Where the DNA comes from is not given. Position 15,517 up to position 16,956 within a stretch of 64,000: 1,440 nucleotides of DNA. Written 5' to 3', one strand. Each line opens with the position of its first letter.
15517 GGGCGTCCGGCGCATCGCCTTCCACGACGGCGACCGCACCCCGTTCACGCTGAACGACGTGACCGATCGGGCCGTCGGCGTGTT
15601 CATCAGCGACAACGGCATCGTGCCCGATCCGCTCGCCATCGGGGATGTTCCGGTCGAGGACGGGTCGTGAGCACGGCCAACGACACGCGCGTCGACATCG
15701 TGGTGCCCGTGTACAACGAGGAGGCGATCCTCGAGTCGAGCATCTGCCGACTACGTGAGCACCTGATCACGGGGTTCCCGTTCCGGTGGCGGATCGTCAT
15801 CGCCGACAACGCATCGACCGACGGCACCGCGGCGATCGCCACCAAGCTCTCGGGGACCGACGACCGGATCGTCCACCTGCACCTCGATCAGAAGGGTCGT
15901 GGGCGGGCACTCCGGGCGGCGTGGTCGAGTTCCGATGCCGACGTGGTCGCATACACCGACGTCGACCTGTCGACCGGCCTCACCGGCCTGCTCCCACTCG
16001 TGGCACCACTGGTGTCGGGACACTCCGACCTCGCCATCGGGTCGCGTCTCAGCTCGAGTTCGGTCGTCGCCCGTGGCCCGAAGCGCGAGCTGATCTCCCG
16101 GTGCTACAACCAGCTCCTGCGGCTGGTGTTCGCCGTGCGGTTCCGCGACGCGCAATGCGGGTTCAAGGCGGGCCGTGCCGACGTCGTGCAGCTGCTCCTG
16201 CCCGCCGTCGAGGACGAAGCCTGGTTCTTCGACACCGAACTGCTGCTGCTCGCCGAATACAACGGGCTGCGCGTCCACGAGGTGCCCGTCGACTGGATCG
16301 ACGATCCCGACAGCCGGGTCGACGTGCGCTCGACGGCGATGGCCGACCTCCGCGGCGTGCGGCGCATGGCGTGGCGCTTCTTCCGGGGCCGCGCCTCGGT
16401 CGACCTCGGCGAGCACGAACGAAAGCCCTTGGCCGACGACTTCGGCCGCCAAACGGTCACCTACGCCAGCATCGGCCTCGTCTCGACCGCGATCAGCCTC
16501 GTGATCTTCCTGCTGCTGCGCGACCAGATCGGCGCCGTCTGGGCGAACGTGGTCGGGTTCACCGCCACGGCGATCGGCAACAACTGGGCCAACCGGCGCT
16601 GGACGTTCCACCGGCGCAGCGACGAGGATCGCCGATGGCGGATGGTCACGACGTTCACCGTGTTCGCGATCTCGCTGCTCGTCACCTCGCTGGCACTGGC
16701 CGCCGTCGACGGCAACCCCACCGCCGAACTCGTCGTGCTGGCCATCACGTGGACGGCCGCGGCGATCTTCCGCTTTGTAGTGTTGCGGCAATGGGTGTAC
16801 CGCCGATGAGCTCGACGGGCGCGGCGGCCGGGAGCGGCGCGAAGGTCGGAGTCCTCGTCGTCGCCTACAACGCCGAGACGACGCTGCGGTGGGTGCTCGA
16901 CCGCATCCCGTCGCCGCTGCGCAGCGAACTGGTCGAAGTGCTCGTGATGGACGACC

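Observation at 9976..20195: Seven-gene glycan assembly operon, mostly joined by overlapping stop/start codons: GT4, Ppm, two paralogous membrane proteins, GT2-GtrA, GT2-methyltransferase, membrane protein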

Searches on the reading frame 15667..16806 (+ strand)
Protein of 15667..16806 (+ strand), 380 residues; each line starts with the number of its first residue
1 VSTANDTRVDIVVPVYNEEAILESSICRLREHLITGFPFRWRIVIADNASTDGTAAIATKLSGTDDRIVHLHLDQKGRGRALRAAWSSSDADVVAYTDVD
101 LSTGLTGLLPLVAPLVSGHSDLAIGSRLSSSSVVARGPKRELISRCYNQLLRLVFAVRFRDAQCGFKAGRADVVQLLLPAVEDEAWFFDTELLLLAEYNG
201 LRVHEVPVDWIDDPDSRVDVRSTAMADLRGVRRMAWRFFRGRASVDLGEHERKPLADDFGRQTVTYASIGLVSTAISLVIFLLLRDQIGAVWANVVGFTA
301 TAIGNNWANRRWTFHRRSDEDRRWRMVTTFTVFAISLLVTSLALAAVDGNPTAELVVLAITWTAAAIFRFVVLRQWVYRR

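Call 9: search_protein_families(library=pfam, max_evalue=0.1, proteins=[window:15667-16800:+])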
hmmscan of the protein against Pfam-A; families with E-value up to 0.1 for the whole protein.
seq(378 aa): 3 families
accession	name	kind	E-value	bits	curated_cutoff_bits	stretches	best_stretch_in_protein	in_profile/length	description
PF00535.33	Glycos_transf_2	-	1.2e-22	81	23.3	1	11-174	2-164/168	Glycosyl transferase family 2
PF04138.20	GtrA_DPMS_TM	-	7.2e-13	49.2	26.1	1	266-377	2-116/117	GtrA/DPMS, transmembrane domain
PF13704.12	Glyco_tranf_2_4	-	0.014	16.3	27.5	1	41-100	20-81/98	Glycosyl transferase family 2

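Call 10: find_related_loci(query=window:15667-16800:+, collection=genome_contigs, flank=10000)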
Query seq(378 aa) (378 aa) in genome_contigs; peptide patterns used: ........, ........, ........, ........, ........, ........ (x = any residue, [..] = any of these).
600 stretches matched a pattern (row limit reached: there are more); 536 encode a relative of the query (tblastn E <= 1e-3); the best 80 are kept; 80 distinct loci.
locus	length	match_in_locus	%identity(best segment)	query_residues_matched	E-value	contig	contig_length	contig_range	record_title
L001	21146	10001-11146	95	1-378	0e+0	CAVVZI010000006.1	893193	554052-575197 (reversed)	MAG: Ilumatobacteraceae bacterium isolate MFD00392.bin.2.326 genome assembly, contig: contig_17894, whole genome shotgun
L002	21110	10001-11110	84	9-378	0e+0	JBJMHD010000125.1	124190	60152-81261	MAG: Acidimicrobiales bacterium isolate 12C18O_168h_50_P10_coass_bin_6 k141_3079657, whole genome shotgun sequence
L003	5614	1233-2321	77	16-378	0e+0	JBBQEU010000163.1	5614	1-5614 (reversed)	MAG: Acidimicrobiales bacterium isolate Co_metawrap_1077 Cmw_1077_k141_29192660_length_5614_cov_6.9912, whole genome sho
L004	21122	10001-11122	63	4-378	5e-144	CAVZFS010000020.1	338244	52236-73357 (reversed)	MAG: uncultured Acidimicrobiia bacterium isolate MFD05567.bin.1.200 genome assembly, contig: contig_1733, whole genome s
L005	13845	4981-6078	69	9-374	3e-163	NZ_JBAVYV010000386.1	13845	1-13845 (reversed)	MAG: Ilumatobacter sp. isolate MFD04454_ilm_asm_bin2 k127_120043, whole genome shotgun sequence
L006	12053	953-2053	61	9-374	2e-135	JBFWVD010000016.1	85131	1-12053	MAG: Acidimicrobiia bacterium isolate CA_2019_TPBF_86 NODE_2344_length_85131_cov_6.995730_TPBF, whole genome shotgun seq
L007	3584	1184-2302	60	9-378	1e-134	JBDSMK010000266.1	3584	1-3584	MAG: Ilumatobacteraceae bacterium isolate cluster1_bin.391 k127_11419218, whole genome shotgun sequence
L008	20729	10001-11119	58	9-378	3e-128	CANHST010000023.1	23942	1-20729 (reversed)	MAG: Acidimicrobiaceae bacterium isolate RE-4nov15-40 genome assembly, contig: RE-4nov15-C2568, whole genome shotgun seq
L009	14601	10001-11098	59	16-378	3e-128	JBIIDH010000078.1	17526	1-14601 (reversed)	MAG: Ilumatobacteraceae bacterium isolate ME2000-08-17pf_3300042335_group1_bin16 Rohwer_bin98_scaffold_2290_c1, whole ge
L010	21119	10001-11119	57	9-378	3e-126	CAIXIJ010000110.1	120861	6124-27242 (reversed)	MAG: uncultured Acidimicrobiaceae bacterium isolate Ja1_bin-4102 genome assembly, contig: bin-4102:110/150, whole genome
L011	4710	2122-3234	60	9-376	5e-126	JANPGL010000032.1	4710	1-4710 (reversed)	MAG: Actinomycetes bacterium isolate VAR_69_metabat_350 VAR_69_k141_4203502, whole genome shotgun sequence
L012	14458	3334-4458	54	9-378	2e-117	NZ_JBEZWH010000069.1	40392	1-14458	Spirillospora sp. NPDC029432 NPDC029432_95_B3.ctg-0069, whole genome shotgun sequence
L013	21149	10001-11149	54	9-378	1e-116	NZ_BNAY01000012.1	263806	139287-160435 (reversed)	Amycolatopsis oliviviridis strain CGMCC 4.7683 sequence12, whole genome shotgun sequence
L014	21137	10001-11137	53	9-378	7e-117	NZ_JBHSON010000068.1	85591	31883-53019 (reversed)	Actinomadura rugatobispora strain JCM 3366 idba_K_17_124_22_68, whole genome shotgun sequence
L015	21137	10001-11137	54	9-378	2e-116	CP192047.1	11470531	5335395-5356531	Spirillospora sp. CA-255316 chromosome, complete genome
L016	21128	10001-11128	53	9-378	9e-117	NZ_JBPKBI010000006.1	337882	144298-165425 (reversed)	Yinghuangia sp. YIM S10712 Scaffold6, whole genome shotgun sequence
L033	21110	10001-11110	54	9-378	1e-114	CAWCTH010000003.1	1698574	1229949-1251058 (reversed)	MAG: uncultured Acidimicrobiales bacterium isolate MFD05442.bin.2.293 genome assembly, contig: contig_24528, whole genom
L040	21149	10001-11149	52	9-378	3e-111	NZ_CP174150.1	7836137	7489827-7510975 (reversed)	Amycolatopsis bartoniae strain DSM 45807 chromosome, complete genome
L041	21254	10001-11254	49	5-378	6e-111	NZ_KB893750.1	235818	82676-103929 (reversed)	Parafrankia elaeagni strain BMG5.12 B207DRAFT_scaffold_5.6, whole genome shotgun sequence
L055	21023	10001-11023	55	2-342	3e-109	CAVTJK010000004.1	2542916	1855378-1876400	MAG: uncultured Microthrixaceae bacterium isolate MFD05841.bin.2.117 genome assembly, contig: contig_3208, whole genome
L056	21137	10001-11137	51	9-378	6e-109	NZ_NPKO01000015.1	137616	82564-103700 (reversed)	Mycolicibacterium sp. P9-64 NODE_15_length_137616_cov_44.4373, whole genome shotgun sequence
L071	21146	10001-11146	52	1-378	6e-108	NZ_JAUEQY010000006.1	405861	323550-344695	Actinomadura sp. DC4 NODE_6_length_405861_cov_57.656982, whole genome shotgun sequence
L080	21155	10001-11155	52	4-378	8e-108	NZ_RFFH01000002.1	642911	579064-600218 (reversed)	Nocardia stercoris strain NEAU-LL90 Scaffold2, whole genome shotgun sequence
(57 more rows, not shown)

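Call 49: search_solved_structures(query=window:15667-16806:+, max_evalue=0.00001)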
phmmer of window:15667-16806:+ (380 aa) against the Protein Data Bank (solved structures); distinct sequences matched with E-value up to 0.00001: 6.
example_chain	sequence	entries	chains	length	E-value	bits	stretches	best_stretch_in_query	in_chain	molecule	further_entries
5mlz_A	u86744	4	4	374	3.3e-09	39.2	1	7-176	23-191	Dolichol monophosphate mannose synthase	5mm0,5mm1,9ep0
9bhc_C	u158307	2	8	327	5.9e-08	35.1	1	7-208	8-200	Undecaprenyl-phosphate 4-deoxy-4-formamido-L-arabinose transferase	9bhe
8vxh_A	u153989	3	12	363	8e-08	34.6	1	7-208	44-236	Undecaprenyl-phosphate 4-deoxy-4-formamido-L-arabinose transferase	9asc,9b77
9hwj_A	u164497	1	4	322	4.3e-06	28.9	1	8-208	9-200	Undecaprenyl-phosphate 4-deoxy-4-formamido-L-arabinose transferase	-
6yv7_B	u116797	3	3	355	8.7e-06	27.9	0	7-101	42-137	Glycosyl transferase, family 2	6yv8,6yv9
6yv7_A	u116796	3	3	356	8.7e-06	27.9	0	7-101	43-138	Glycosyl transferase, family 2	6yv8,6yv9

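Call 60: search_protein_families(library=pfam, max_evalue=0.01, proteins=[L013:7972-9855:+, L013:11187-13043:+, L016:11251-13497:+, L040:11178-13079:+, L056:11211-13181:+, L080:11241-13400:+, L071:11185-13533:+, L041:7331-9742:+, L033:11200-13194:+, L055:5868-7604:-])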
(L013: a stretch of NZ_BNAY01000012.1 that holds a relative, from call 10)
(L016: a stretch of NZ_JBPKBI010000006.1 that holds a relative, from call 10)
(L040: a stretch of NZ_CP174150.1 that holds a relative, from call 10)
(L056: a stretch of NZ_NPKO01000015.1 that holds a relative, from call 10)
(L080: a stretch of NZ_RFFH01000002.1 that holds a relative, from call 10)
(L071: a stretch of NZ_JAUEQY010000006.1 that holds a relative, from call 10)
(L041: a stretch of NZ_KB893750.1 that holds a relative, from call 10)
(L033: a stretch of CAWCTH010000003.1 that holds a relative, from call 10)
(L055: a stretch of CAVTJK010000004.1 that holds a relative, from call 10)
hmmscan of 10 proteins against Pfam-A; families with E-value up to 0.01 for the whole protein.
L013:7972-9855:+ (627 aa): 3 families
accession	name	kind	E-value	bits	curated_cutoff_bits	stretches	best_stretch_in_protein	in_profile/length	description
PF13231.12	PMT_2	-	1.8e-33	116.5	26.1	1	84-239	1-158/160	Dolichyl-phosphate-mannose-protein mannosyltransferase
PF24878.1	YkcB_C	-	4.1e-31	107.2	27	1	521-610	1-84/85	Putative mannosyltransferase YkcB-like, C-terminal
PF02366.24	PMT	-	4.6e-09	36.6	22.7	1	85-217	62-201/245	Dolichyl-phosphate-mannose-protein mannosyltransferase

L013:11187-13043:+ (618 aa): 3 families
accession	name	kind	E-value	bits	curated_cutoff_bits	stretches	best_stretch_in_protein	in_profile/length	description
PF13231.12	PMT_2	-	1.1e-34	120.4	26.1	1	83-238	1-158/160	Dolichyl-phosphate-mannose-protein mannosyltransferase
PF24878.1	YkcB_C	-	1.3e-26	92.7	27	1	523-602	9-85/85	Putative mannosyltransferase YkcB-like, C-terminal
PF02366.24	PMT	-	1.5e-05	25.1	22.7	1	69-218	47-203/245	Dolichyl-phosphate-mannose-protein mannosyltransferase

L016:11251-13497:+ (748 aa): 4 families
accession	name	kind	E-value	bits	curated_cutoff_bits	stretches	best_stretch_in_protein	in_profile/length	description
PF13231.12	PMT_2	-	1.9e-33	116.4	26.1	1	96-253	1-159/160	Dolichyl-phosphate-mannose-protein mannosyltransferase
PF24878.1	YkcB_C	-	2.4e-33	114.3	27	1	635-725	2-85/85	Putative mannosyltransferase YkcB-like, C-terminal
PF02366.24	PMT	-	7.4e-10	39.2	22.7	1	96-227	61-199/245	Dolichyl-phosphate-mannose-protein mannosyltransferase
PF09594.16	GT87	-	3.3e-06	27.5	25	1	98-263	4-154/237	Glycosyltransferase family 87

L040:11178-13079:+ (633 aa): 3 families
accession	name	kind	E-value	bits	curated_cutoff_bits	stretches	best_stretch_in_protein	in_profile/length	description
PF13231.12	PMT_2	-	2.6e-29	103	26.1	1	86-240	1-155/160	Dolichyl-phosphate-mannose-protein mannosyltransferase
PF24878.1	YkcB_C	-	1.7e-26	92.4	27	1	533-614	6-85/85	Putative mannosyltransferase YkcB-like, C-terminal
PF02366.24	PMT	-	2.6e-08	34.2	22.7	1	87-217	62-199/245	Dolichyl-phosphate-mannose-protein mannosyltransferase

L056:11211-13181:+ (656 aa): 4 families
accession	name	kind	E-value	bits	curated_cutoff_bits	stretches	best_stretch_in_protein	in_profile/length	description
PF13231.12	PMT_2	-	1.9e-35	122.9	26.1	1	83-241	1-160/160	Dolichyl-phosphate-mannose-protein mannosyltransferase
PF24878.1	YkcB_C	-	1.5e-26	92.5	27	1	545-636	4-84/85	Putative mannosyltransferase YkcB-like, C-terminal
PF09594.16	GT87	-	8.8e-07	29.3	25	1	85-248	4-152/237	Glycosyltransferase family 87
PF02516.20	STT3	-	3.3e-05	24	24.5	1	102-195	95-191/405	Oligosaccharyl transferase STT3, N-terminal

L080:11241-13400:+ (719 aa): 2 families
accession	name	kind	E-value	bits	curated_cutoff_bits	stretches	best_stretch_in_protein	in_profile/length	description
PF13231.12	PMT_2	-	8.1e-30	104.6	26.1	1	108-268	1-159/160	Dolichyl-phosphate-mannose-protein mannosyltransferase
PF24878.1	YkcB_C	-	5.3e-28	97.2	27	1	595-701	2-85/85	Putative mannosyltransferase YkcB-like, C-terminal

L071:11185-13533:+ (782 aa): 3 families
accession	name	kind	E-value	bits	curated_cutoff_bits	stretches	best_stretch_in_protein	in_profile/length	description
PF13231.12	PMT_2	-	1.2e-37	130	26.1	1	80-238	1-160/160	Dolichyl-phosphate-mannose-protein mannosyltransferase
PF24878.1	YkcB_C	-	1.3e-34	118.4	27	1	664-754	1-85/85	Putative mannosyltransferase YkcB-like, C-terminal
PF02516.20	STT3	-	0.00057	19.9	24.5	1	103-242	99-241/405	Oligosaccharyl transferase STT3, N-terminal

L041:7331-9742:+ (803 aa): 2 families
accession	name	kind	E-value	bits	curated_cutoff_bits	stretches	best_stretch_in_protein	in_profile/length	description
PF13231.12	PMT_2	-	1e-33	117.2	26.1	1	169-322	1-153/160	Dolichyl-phosphate-mannose-protein mannosyltransferase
PF24878.1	YkcB_C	-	4.6e-33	113.4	27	1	682-771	2-85/85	Putative mannosyltransferase YkcB-like, C-terminal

L033:11200-13194:+ (664 aa): 3 families
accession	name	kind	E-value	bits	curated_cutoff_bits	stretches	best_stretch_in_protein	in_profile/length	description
PF13231.12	PMT_2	-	1.6e-31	110.1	26.1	1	78-236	1-160/160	Dolichyl-phosphate-mannose-protein mannosyltransferase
PF24878.1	YkcB_C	-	2.1e-28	98.5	27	1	553-646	1-85/85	Putative mannosyltransferase YkcB-like, C-terminal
PF02366.24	PMT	-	1.6e-07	31.6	22.7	1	77-220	60-205/245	Dolichyl-phosphate-mannose-protein mannosyltransferase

L055:5868-7604:- (578 aa): 0 families
